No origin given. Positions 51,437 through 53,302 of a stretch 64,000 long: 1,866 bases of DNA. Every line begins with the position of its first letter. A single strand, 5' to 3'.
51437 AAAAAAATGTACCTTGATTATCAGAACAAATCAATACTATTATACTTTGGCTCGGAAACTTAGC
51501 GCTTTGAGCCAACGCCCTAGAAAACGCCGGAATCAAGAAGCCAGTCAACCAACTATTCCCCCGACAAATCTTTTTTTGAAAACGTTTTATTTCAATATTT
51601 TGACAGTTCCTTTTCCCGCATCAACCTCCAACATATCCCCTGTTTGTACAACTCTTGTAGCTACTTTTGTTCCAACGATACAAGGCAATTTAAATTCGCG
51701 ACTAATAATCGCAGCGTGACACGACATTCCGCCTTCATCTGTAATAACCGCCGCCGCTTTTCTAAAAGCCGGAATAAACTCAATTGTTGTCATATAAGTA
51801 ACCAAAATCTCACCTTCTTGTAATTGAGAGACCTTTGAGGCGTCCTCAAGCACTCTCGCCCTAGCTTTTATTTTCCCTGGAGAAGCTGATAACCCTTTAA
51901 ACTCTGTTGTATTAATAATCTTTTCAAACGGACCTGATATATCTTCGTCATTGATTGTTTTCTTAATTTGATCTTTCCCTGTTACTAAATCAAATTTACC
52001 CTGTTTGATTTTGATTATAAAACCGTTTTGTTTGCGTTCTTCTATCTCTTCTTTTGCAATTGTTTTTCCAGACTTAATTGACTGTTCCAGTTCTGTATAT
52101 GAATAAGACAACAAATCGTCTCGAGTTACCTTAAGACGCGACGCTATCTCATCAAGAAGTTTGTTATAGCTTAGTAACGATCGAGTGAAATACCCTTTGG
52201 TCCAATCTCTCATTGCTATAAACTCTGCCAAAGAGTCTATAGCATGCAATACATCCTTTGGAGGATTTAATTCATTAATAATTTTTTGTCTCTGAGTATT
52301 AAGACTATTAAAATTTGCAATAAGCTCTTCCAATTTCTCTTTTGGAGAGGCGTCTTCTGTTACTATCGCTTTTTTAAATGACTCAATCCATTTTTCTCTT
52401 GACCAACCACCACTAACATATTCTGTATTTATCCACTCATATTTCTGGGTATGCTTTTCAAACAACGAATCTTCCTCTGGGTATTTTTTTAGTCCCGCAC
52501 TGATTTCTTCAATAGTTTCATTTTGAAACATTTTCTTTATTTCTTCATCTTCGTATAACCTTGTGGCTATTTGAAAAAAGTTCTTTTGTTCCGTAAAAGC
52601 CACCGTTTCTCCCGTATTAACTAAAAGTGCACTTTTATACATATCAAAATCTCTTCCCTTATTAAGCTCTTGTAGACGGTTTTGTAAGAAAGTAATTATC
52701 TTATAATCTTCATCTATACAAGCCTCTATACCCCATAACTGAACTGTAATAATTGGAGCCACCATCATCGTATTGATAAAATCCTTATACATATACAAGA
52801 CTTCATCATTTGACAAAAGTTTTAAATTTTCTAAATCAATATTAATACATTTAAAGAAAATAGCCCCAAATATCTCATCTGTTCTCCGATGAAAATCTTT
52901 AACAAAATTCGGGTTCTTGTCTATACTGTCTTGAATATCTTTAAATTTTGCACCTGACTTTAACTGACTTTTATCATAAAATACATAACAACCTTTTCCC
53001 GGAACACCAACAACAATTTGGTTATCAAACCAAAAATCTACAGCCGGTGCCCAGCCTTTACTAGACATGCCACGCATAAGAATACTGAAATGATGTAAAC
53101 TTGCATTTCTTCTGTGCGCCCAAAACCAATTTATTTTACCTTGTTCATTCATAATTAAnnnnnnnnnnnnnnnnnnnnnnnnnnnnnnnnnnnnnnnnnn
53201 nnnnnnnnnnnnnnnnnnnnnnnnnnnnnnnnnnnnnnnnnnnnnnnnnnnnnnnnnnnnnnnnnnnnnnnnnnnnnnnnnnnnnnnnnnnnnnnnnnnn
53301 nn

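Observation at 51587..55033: Split PPDK/rifampin-phosphotransferase-like enzyme: three co-framed ORFs separated by single in-frame TGA and TAA stops, inside the repeat-bounded insert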

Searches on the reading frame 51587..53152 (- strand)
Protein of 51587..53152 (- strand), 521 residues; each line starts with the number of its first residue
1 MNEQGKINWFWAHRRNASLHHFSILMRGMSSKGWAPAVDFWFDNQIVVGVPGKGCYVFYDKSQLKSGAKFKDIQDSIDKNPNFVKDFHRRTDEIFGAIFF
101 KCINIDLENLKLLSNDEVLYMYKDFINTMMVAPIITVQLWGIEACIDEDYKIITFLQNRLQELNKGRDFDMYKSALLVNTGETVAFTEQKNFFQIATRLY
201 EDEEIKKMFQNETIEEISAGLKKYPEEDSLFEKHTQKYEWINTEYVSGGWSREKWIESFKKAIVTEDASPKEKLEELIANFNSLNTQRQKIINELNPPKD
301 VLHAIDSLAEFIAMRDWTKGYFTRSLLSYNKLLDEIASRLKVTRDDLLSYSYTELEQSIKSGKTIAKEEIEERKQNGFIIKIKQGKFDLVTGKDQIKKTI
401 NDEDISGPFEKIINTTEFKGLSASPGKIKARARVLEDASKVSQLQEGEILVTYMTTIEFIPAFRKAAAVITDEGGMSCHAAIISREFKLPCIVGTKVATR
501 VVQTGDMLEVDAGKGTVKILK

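Call 3: search_protein_families(library=pfam, proteins=[window:51587-53152:-], max_evalue=0.01)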
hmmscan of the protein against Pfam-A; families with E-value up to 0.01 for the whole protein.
window:51587-53152:- (521 aa): 2 families
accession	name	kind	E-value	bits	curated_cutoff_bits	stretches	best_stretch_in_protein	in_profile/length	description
PF00391.29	PEP-utilizers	-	9.8e-23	80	23.1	1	445-515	2-72/72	PEP-utilising enzyme, mobile domain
PF20935.2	DUF6847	-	0.0057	17.1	27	0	261-319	18-78/141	Family of unknown function (DUF6847)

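Call 4: search_protein_families(library=ncbifam, proteins=[window:51587-53152:-], max_evalue=0.01)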
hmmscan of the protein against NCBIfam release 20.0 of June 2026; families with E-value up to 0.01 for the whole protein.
window:51587-53152:- (521 aa): 26 families (the best 25 are shown)
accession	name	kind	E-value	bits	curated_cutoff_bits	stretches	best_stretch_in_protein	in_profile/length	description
NF005057.0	PRK06464.1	equivalog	1.7e-31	109.1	598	1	418-517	358-460/798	phosphoenolpyruvate synthase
NF006153.0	PRK08296.1-5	subfamily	1.8e-31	109.2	578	1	414-521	500-607/608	hypothetical protein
NF052632.1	undecylprod_RedH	equivalog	1.9e-31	108.9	1350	1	189-520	539-878/880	undecylprodigiosin ligase RedH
TIGR01418.1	PEP_synth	equivalog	8.2e-29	100.5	739.75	1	418-516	354-452/784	pyruvate, water dikinase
NF052631.1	prodigiosin_PigC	equivalog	9.6e-29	99.8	1300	1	411-519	772-881/883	prodigiosin ligase PigC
NF006150.0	PRK08296.1-2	subfamily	1.6e-28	99.3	650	1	402-520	485-605/633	hypothetical protein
NF006152.0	PRK08296.1-4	equivalog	7.6e-28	97.3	723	1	414-519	502-607/609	hypothetical protein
NF004877.0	PRK06241.1-2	subfamily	2.4e-24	85.7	866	1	274-520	634-868/869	phosphoenolpyruvate synthase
NF041857.1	RIF_Ptrans_rph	equivalog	3.7e-23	81.8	999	1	301-520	650-864/864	rifamycin-inactivating phosphotransferase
NF006151.0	PRK08296.1-3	equivalog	7.8e-23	80.8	693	1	418-520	501-603/604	hypothetical protein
NF004879.0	PRK06241.1-4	equivalog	1e-20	73.5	976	1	271-520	631-868/868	phosphoenolpyruvate synthase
NF004880.0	PRK06241.2-1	equivalog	1.3e-20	73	972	1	344-520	672-837/837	phosphoenolpyruvate synthase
NF004881.0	PRK06241.2-2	equivalog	4e-20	71.7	883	1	410-520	781-890/898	phosphoenolpyruvate synthase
NF004978.0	PRK06354.1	subfamily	1.1e-19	70.4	462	1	412-517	477-582/590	pyruvate kinase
NF004520.0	PRK05865.1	equivalog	1.3e-19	69.7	1509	1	417-520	735-837/854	sugar epimerase family protein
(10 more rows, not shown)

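Call 12: find_homologous_proteins(query=window:51587-53152:-)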
Query window:51587-53152:- (521 aa): 1847 proteins with E <= 0.001 among 8000 candidates; the best 120 are listed.
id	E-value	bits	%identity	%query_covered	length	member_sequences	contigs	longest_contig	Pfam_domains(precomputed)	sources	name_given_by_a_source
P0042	0.0e+0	1174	100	100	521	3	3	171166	PF00391.30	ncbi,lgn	-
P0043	6.7e-290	980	81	99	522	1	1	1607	PF00391.30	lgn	-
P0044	2.6e-261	885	74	100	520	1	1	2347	PF00391.30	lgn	-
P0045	1.2e-257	873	73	100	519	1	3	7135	PF00391.30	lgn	-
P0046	3.9e-257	872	73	99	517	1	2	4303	PF00391.30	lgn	-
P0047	3.1e-251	852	72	100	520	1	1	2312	PF00391.30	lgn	-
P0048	1.0e-245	834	70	100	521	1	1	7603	PF00391.30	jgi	jgi:phosphohistidine swiveling domain-containing protein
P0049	5.0e-243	825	69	100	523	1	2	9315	PF00391.30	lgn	-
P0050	1.2e-237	807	66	100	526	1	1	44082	PF00391.30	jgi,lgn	-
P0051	3.7e-235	799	67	99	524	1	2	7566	PF00391.30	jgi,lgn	jgi:phosphohistidine swiveling domain-containing protein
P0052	3.3e-231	786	67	98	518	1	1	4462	PF00391.30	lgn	-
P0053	1.1e-228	778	64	99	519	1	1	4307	PF00391.30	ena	-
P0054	1.3e-228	778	67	98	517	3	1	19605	PF00391.30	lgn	-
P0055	9.2e-227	772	65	100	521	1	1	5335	PF00391.30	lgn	-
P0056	1.0e-226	771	65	99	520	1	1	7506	PF00391.30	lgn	-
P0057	2.9e-226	770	64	99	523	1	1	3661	PF00391.30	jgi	jgi:phosphohistidine swiveling domain-containing protein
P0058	4.4e-223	759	65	99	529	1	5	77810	PF00391.30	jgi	-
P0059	1.5e-222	758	65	96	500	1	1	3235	PF00391.30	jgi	jgi:phosphohistidine swiveling domain-containing protein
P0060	2.4e-222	757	63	99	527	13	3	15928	PF00391.30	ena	-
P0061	2.5e-218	744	63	98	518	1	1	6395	PF00391.30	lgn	-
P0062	4.4e-218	743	63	99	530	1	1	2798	PF00391.30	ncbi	-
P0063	1.8e-216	738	61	99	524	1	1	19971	PF00391.30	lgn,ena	-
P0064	3.5e-215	733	60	99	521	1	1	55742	PF00391.30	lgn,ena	-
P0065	5.4e-215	733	61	99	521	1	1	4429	PF00391.30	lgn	-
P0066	7.1e-215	732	62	99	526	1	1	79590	PF00391.30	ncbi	-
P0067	7.8e-215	732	63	96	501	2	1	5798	PF00391.30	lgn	-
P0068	1.9e-214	731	61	100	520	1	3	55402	PF00391.30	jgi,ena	jgi:phosphohistidine swiveling domain-containing protein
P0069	6.8e-214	729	62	100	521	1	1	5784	PF00391.30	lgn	-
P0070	1.5e-213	728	62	99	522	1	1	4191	PF00391.30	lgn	-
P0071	2.7e-212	724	61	100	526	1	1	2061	PF00391.30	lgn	-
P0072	5.8e-212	723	63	96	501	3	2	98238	PF00391.30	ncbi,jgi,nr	ncbi:hypothetical protein KC866_00420 [Patescibacteria group bacterium]|nr:hypothetical protein [Pat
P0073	3.8e-211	720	60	99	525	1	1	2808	PF00391.30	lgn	-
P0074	5.0e-209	713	60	100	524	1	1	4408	PF00391.30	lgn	-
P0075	5.3e-208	710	61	99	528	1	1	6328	PF00391.30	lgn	-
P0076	1.2e-205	702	60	99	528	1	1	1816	PF00391.30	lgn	-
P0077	1.7e-205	701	58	100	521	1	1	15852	PF00391.30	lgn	-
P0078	1.9e-205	701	58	100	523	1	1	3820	PF00391.30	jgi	jgi:phosphohistidine swiveling domain-containing protein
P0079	2.8e-205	701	61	99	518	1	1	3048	PF00391.30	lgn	-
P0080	2.3e-204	698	57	98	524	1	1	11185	PF00391.30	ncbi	-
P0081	3.2e-204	697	58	99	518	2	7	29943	PF00391.30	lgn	-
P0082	8.1e-204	696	60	99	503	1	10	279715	PF00391.30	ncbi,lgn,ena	-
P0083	1.7e-203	695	58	99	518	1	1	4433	PF00391.30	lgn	-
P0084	3.2e-203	694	59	98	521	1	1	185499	PF00391.30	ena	-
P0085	1.6e-202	692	59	100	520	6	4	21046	PF00391.30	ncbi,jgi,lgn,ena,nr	ncbi:MAG: Phosphoenolpyruvate synthase/pyruvate phosphate dikinase [Parcubacteria group bacterium GW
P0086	3.8e-202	690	56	100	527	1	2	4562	PF00391.30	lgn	-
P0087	7.0e-201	686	61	95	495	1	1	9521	PF00391.30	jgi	jgi:phosphohistidine swiveling domain-containing protein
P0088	1.0e-200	686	61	95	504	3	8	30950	PF00391.30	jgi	jgi:phosphohistidine swiveling domain-containing protein/DNA-binding Lrp family transcriptional regu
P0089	8.1e-198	676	58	100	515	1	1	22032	PF00391.30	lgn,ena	-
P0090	3.2e-196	671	59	95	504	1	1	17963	PF00391.30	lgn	-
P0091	3.2e-195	668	59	96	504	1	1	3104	PF00391.30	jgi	jgi:phosphohistidine swiveling domain-containing protein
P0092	5.7e-195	667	56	99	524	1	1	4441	PF00391.30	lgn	-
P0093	1.8e-192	658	56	99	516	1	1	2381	PF00391.30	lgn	-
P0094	1.3e-191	656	58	95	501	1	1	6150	PF00391.30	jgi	jgi:phosphohistidine swiveling domain-containing protein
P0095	1.8e-191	655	57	100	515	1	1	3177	PF00391.30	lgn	-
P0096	8.8e-191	653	56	100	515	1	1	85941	PF00391.30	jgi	jgi:phosphoenolpyruvate synthase/pyruvate phosphate dikinase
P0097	3.5e-190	651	57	99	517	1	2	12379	PF00391.30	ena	-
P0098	2.3e-189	648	55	98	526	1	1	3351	PF00391.30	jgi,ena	-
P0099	1.8e-186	639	56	98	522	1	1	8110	PF00391.30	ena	-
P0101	1.5e-182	626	56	93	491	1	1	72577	PF00391.30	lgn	-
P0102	2.3e-173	595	54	96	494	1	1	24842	PF00391.30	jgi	jgi:phosphohistidine swiveling domain-containing protein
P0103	2.1e-166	572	66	74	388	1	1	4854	PF00391.30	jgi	jgi:phosphohistidine swiveling domain-containing protein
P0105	1.0e-161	557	49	100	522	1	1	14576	PF00391.30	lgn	-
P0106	5.3e-161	555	48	99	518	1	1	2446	PF00391.30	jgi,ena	-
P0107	9.8e-157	541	46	100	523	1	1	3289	PF00391.30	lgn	-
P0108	4.2e-156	538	49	99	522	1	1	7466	PF00391.30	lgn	-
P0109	1.7e-155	536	49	95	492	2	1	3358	PF00391.30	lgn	-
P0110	3.5e-150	519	63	71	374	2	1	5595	PF00391.30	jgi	jgi:phosphohistidine swiveling domain-containing protein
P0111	1.1e-149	517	47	98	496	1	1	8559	PF00391.30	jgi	jgi:phosphohistidine swiveling domain-containing protein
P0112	5.4e-149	515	46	98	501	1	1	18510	PF00391.30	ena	-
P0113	2.1e-147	510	67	66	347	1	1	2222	PF00391.30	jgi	jgi:phosphoenolpyruvate synthase/pyruvate phosphate dikinase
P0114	9.4e-133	461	41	99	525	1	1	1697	PF00391.30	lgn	-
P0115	5.2e-130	452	42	99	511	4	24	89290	PF00391.30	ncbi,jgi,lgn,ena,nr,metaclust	ncbi:hypothetical protein J4460_08105 [Candidatus Woesearchaeota archaeon]|nr:MAG: pyruvate, water d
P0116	5.5e-130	452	58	69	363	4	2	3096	PF00391.30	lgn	-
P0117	7.6e-128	445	53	75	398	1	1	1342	PF00391.30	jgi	jgi:phosphoenolpyruvate synthase/pyruvate phosphate dikinase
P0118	4.4e-125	436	41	99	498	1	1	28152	PF00391.30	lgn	-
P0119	9.6e-121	422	42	99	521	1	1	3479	PF00391.30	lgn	-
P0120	1.5e-120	421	39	98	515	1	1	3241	PF00391.30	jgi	-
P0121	3.5e-119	417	42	99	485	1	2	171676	PF00391.30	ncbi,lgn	-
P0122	1.9e-118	414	42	99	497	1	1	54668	PF00391.30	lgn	-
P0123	6.6e-116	406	41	100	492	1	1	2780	PF00391.30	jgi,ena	-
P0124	2.6e-114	401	40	99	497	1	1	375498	PF00391.30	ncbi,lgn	-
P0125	4.7e-113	396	39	96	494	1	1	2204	PF00391.30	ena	-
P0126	2.2e-109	384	60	58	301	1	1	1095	PF00391.30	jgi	jgi:phosphohistidine swiveling domain-containing protein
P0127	1.8e-107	378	39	99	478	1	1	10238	PF00391.30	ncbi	-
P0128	7.7e-106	373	35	98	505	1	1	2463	PF00391.30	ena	-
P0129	2.1e-105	371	40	93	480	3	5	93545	PF00391.30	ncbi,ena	-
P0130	2.6e-103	364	37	100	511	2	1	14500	PF00391.30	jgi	-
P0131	1.3e-101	359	36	100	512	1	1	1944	PF00391.30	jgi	jgi:phosphohistidine swiveling domain-containing protein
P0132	2.5e-100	354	35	99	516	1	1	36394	PF00391.30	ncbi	ncbi:MAG: PEP-utilizing enzyme [Candidatus Micrarchaeota archaeon]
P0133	2.2e-99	351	36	99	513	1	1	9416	PF00391.30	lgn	-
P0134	3.2e-98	348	38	99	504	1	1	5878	PF00391.30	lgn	-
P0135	6.8e-98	346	35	100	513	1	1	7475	PF00391.30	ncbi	-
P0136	1.8e-95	338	34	100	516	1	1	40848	PF00391.30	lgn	-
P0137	1.8e-93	332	38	96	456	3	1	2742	PF00391.30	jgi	-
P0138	5.9e-93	330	36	96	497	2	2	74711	PF00391.30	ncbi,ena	-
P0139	1.2e-91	326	35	96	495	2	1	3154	PF00391.30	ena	-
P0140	5.7e-91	324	35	99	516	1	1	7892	PF00391.30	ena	-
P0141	4.9e-64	235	32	56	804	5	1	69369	PF00391.30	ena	-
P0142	1.3e-59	220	33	85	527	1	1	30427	PF00391.30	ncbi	-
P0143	7.3e-59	218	28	78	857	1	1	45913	PF00391.30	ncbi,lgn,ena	-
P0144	3.1e-58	216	37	35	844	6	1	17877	PF00391.30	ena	-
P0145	1.8e-57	213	29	54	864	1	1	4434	PF00391.30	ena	-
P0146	3.9e-54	202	28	65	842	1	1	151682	PF00391.30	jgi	jgi:phosphohistidine swiveling domain-containing protein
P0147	4.4e-53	199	51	20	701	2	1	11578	PF00391.30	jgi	-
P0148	8.6e-53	198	30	89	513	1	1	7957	PF00391.30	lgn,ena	-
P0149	1.4e-52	197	30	100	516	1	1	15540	PF00391.30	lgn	-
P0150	3.7e-52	196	32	56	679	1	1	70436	PF00391.30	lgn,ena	-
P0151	1.3e-51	194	52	20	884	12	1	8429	PF00391.30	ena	-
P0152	5.8e-50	188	31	55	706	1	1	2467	PF00391.30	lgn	-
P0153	1.1e-49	187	33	57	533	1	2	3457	PF00391.30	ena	-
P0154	1.6e-49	187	30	56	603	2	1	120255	PF00391.30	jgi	-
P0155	2.3e-49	186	35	33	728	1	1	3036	PF00391.30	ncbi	-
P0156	3.2e-49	186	29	85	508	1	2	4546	PF00391.30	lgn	-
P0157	5.2e-48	182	31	79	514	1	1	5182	PF00391.30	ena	-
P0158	6.8e-47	178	29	93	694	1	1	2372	PF00391.30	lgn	-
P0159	1.0e-46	178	27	71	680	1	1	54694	PF00391.30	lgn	-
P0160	1.1e-46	177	30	58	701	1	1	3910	PF00391.30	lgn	-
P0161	2.2e-46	177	28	87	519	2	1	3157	PF00391.30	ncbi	-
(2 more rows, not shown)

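Call 37: predict_structure(alignment_id=A2)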
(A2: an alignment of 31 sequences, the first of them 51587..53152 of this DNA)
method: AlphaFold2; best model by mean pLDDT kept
length: 521 residues; sequences in the alignment: 31
mean_pLDDT: 91.3   pTM: 0.86
mean pLDDT of the five models: 91.3, 90.3, 89.8, 88.9, 88.7
residues with pLDDT >= 90: 373; 70-90: 135; 50-70: 9; < 50: 4
segments of 3 or more residues with pLDDT < 50: 1-4
pLDDT, mean of each block of 10 residues (from residue 1): 69 89 94 96 95 91 92 98 97 96 95 97 97 92 94 97 92 85 84 94 93 95 95 89 71 89 84 91 90 96 96 88 91 97 96 97 96 96 95 96 91 87 93 88 92 81 89 80 84 91 95 94 80
secondary structure, 60 per line:
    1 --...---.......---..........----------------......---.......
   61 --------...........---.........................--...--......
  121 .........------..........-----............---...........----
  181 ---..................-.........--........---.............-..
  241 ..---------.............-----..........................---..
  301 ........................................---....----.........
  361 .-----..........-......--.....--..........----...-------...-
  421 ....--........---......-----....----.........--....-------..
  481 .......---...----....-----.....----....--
elements in order: E9-15 H19-28 E45-50 E54-60 H69-79 H83-107 H115-129 H136-145 H151-162 H166-176 H184-201 H203-211 H214-221 H225-237 H239-242 H252-264 H270-295 H299-340 H344-347 H352-361 H367-376 E378-383 E386-390 H393-402 E417-419 E421-424 E427-434 H438-443 E449-452 H457-465 E468-471 H479-487 E491-493 H498-501 E507-511 E516-519

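Call 40: search_solved_structures(query=A2, max_evalue=0.001)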
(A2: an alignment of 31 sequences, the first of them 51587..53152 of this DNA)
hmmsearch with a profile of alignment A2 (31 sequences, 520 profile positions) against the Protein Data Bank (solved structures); distinct sequences matched with E-value up to 0.001: 29.
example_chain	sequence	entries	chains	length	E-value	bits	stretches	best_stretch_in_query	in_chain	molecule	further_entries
8a8e_A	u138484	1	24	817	2e-42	149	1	381-515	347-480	Phosphoenolpyruvate synthase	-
9dae_A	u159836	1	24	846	2.6e-38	135.5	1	378-515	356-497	Phosphoenolpyruvate synthase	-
5hv2_A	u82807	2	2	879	1.8e-35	126.1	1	173-518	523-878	Phosphoenolpyruvate synthase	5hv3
5fbs_A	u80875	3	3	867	1.9e-35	126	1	173-518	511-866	Phosphoenolpyruvate synthase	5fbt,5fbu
5hv1_A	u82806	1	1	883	2e-35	125.9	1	173-518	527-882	Phosphoenolpyruvate synthase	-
2ols_A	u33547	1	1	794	6.9e-28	101.1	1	418-513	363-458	Phosphoenolpyruvate synthase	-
2e28_A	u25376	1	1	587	1.8e-20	76.6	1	417-515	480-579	Pyruvate kinase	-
2hro_A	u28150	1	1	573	3.8e-11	45.8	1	464-516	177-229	Phosphoenolpyruvate-protein phosphotransferase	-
2wqd_A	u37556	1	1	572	1.5e-09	40.6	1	466-515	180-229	PHOSPHOENOLPYRUVATE-PROTEIN PHOSPHOTRANSFERASE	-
5jvn_A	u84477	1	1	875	4.7e-09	38.9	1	382-515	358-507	Pyruvate, phosphate dikinase, chloroplastic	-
1eza_A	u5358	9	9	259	4.9e-09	38.9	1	461-515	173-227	ENZYME I | PHOSPHOTRANSFERASE SYSTEM, ENZYME I | PROTEIN (PHOSPHOTRANSFER SYSTEM, ENZYME I)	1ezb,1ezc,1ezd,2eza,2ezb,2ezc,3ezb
1zym_A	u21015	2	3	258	4.9e-09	38.9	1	461-515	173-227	ENZYME I | Phosphoenolpyruvate-protein phosphotransferase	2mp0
3eza_A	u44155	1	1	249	5.1e-09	38.8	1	461-515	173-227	PHOSPHOTRANSFERASE SYSTEM, ENZYME I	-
5jvj_A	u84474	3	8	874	6.1e-09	38.6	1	382-515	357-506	Pyruvate, phosphate dikinase, chloroplastic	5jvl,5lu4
2kx9_A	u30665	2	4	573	3.2e-08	36.2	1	461-515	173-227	Phosphoenolpyruvate-protein phosphotransferase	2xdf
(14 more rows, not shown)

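Call 41: fold_search(model_id=the predicted structure, library=pdb)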
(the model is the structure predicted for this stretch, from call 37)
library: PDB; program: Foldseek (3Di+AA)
matches with E <= 10: 272; with E <= 0.001: 25
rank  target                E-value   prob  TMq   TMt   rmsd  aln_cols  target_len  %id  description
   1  5hv2                  1.9e-14  1.00  0.42  0.29  14.3       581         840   16  Rifampin phosphotransferase G527Y mutant from Listeria monocytogenes (released 2016-03-30)
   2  5fbt                  2.4e-14  1.00  0.60  0.43   8.1       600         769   16  Crystal structure of rifampin phosphotransferase RPH-Lm from Listeria monocytogenes in complex with rifampin (released 2015-12-30)
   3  5hv1                  5.1e-14  1.00  0.55  0.36  10.4       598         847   17  Rifampin phosphotransferase in complex with AMPPNP and rifampin from Listeria monocytogenes (released 2016-03-30)
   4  5fbu                  8.9e-14  1.00  0.58  0.44   8.4       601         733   17  Crystal structure of rifampin phosphotransferase RPH-Lm from Listeria monocytogenes in complex with rifampin-phosphate (released 2015-12-30)
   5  5fbs                  4.2e-13  1.00  0.56  0.39  10.0       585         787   16  Crystal structure of rifampin phosphotransferase RPH-Lm from Listeria monocytogenes in complex with ADP and magnesium (released 2016-01-13)
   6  5hv3                  2.8e-12  1.00  0.36  0.25  15.0       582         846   18  Rifampin phosphotransferase G527Y mutant in complex with AMPPNP from Listeria monocytogenes (released 2016-03-30)
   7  2e28                  3.3e-06  1.00  0.19  0.17  17.9       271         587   20  Crystal structure analysis of pyruvate kinase from Bacillus stearothermophilus (released 2008-02-05)
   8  1kbl                  7.2e-06  1.00  0.19  0.12  19.6       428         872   16  PYRUVATE PHOSPHATE DIKINASE (released 2002-01-30)
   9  2x0s                  9.0e-06  1.00  0.18  0.11  14.8       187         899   16  3.0 A RESOLUTION CRYSTAL STRUCTURE OF GLYCOSOMAL PYRUVATE PHOSPHATE DIKINASE FROM TRYPANOSOMA BRUCEI (released 2009-12-29)
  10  5lu4_B                1.1e-05  1.00  0.18  0.12  17.3       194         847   21  C4-type pyruvate phosphate dikinase: conformational intermediate of central domain in the swiveling mechanism (released 2017-05-24)
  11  5lu4_A                1.2e-05  1.00  0.18  0.12  16.6       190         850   20  C4-type pyruvate phosphate dikinase: conformational intermediate of central domain in the swiveling mechanism (released 2017-05-24)
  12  5jvj_B                1.3e-05  1.00  0.18  0.12  16.9       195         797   21  C4-type pyruvate phosphate dikinase: different conformational states of the nucleotide binding domain in the dimer (released 2017-04-05)
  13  5jvn                  1.4e-05  1.00  0.18  0.11  14.6       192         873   20  C3-type pyruvate phosphate dikinase: intermediate state of the central domain in the swiveling mechanism (released 2017-04-05)
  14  5jvj_A                1.9e-05  1.00  0.18  0.11  16.6       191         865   20  C4-type pyruvate phosphate dikinase: different conformational states of the nucleotide binding domain in the dimer (released 2017-04-05)
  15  5jvl_A                2.5e-05  1.00  0.18  0.11  24.5       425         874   15  C4-type pyruvate phospate dikinase: nucleotide binding domain with bound ATP analogue (released 2017-04-05)
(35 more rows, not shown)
